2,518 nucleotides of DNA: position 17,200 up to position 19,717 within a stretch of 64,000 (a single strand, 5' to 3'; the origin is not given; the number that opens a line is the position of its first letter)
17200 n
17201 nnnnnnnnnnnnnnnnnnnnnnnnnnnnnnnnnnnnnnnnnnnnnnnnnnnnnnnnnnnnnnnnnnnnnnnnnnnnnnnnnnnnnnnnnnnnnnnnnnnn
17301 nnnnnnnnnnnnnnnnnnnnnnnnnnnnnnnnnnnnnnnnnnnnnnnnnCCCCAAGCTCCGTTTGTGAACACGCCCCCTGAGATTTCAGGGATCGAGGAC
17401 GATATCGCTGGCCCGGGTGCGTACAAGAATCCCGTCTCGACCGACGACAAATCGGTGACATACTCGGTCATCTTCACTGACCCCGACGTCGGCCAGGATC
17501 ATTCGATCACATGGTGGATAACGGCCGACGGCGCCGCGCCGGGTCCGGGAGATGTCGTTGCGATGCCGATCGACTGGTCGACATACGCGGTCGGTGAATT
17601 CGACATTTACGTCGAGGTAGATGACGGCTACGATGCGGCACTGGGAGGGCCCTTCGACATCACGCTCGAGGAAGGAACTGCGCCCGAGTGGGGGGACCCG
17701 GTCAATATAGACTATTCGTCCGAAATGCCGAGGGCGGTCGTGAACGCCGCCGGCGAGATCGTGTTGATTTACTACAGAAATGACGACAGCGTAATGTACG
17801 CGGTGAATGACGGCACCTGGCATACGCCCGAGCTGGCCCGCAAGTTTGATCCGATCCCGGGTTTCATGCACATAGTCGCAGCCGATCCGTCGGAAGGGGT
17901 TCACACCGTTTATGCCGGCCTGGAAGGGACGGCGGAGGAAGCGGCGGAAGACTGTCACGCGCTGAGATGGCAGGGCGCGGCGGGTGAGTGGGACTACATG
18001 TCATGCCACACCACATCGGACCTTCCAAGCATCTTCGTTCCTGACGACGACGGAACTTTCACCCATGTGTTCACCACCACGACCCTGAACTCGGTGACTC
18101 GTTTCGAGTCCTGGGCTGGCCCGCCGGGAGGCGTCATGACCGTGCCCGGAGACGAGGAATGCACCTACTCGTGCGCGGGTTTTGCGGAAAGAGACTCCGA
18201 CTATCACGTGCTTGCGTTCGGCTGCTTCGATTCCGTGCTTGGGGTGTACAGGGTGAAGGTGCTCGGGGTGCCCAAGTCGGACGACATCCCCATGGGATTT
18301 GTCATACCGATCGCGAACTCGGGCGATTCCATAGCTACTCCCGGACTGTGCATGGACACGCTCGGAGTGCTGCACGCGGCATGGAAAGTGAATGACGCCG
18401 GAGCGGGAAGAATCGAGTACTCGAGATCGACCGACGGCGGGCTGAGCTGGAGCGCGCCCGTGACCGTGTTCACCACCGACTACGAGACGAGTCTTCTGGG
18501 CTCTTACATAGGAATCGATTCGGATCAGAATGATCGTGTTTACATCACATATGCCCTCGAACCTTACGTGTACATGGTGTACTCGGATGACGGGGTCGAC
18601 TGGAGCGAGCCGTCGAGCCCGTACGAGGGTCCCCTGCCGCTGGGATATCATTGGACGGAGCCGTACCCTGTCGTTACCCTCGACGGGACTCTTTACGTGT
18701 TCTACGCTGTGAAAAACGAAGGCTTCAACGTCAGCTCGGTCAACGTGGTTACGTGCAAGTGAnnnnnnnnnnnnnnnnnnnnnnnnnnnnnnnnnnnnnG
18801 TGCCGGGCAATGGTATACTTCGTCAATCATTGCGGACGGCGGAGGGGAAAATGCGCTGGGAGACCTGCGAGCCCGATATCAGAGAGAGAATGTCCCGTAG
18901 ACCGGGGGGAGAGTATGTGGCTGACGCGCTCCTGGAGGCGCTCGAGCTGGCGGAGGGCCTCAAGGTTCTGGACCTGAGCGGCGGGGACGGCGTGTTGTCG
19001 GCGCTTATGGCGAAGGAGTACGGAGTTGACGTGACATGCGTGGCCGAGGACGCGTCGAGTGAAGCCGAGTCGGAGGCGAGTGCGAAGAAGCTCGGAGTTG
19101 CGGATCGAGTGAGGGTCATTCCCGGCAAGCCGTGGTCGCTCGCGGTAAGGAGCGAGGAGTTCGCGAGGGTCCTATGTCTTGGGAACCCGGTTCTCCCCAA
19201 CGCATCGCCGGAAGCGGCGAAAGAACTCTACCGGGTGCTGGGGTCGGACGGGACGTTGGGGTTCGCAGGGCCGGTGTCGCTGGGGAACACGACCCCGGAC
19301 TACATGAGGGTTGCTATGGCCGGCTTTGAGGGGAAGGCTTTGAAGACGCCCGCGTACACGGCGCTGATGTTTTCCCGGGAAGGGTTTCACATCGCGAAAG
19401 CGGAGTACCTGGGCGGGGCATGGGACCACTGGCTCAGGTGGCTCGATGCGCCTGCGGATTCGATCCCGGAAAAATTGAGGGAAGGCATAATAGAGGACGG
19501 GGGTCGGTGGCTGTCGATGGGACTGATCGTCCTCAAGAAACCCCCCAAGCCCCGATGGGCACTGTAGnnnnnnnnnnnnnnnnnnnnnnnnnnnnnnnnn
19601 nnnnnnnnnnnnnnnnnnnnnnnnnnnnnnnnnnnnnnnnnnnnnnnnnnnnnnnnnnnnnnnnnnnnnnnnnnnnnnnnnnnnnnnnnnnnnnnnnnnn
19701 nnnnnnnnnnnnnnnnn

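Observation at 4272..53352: Nine-member lipoprotein family with an unassigned conserved N-terminal domain and swappable surface passengers (candidate undescribed surface-display system)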

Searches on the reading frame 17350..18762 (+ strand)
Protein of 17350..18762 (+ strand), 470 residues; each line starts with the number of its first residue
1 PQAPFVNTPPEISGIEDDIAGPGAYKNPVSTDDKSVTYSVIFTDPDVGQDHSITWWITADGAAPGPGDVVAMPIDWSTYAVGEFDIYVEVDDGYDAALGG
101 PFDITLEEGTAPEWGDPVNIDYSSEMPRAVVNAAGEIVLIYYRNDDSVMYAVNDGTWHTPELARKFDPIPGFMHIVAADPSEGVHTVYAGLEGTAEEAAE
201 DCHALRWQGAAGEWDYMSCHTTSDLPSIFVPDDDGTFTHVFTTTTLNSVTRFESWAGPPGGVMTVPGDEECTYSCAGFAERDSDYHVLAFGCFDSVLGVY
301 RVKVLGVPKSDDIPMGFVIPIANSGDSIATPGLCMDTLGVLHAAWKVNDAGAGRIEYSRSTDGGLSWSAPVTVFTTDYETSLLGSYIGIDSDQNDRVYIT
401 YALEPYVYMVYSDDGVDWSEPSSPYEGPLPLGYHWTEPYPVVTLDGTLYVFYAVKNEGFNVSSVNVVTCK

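Call 56: search_protein_families(library=pfam, proteins=[window:17350-18762:+], max_evalue=5)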
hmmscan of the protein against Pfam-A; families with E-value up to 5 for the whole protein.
window:17350-18762:+ (470 aa): 1 family
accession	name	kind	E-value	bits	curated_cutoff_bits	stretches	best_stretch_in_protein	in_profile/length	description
PF13088.12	BNR_2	-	0.14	11.9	31.4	0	413-454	26-70/277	BNR repeat-like domain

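Call 79: search_solved_structures(query=window:17362-18762:+, max_evalue=1)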
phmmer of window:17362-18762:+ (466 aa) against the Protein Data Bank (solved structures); distinct sequences matched with E-value up to 1: 0.

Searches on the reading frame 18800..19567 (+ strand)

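Call 12: search_protein_families(library=pfam, proteins=[window:18800-19567:+], max_evalue=0.001)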
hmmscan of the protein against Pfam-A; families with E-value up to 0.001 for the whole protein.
window:18800-19567:+ (255 aa): 3 families
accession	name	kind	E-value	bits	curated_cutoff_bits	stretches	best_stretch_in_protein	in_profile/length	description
PF13649.12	Methyltransf_25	-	4.6e-07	30.9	27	1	56-151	1-97/97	Methyltransferase domain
PF05175.20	MTS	-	5.4e-05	23.3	23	1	42-108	21-87/170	Methyltransferase small domain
PF02353.26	CMAS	-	8.9e-05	22.4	27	1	42-106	52-116/273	Mycolic acid cyclopropane synthetase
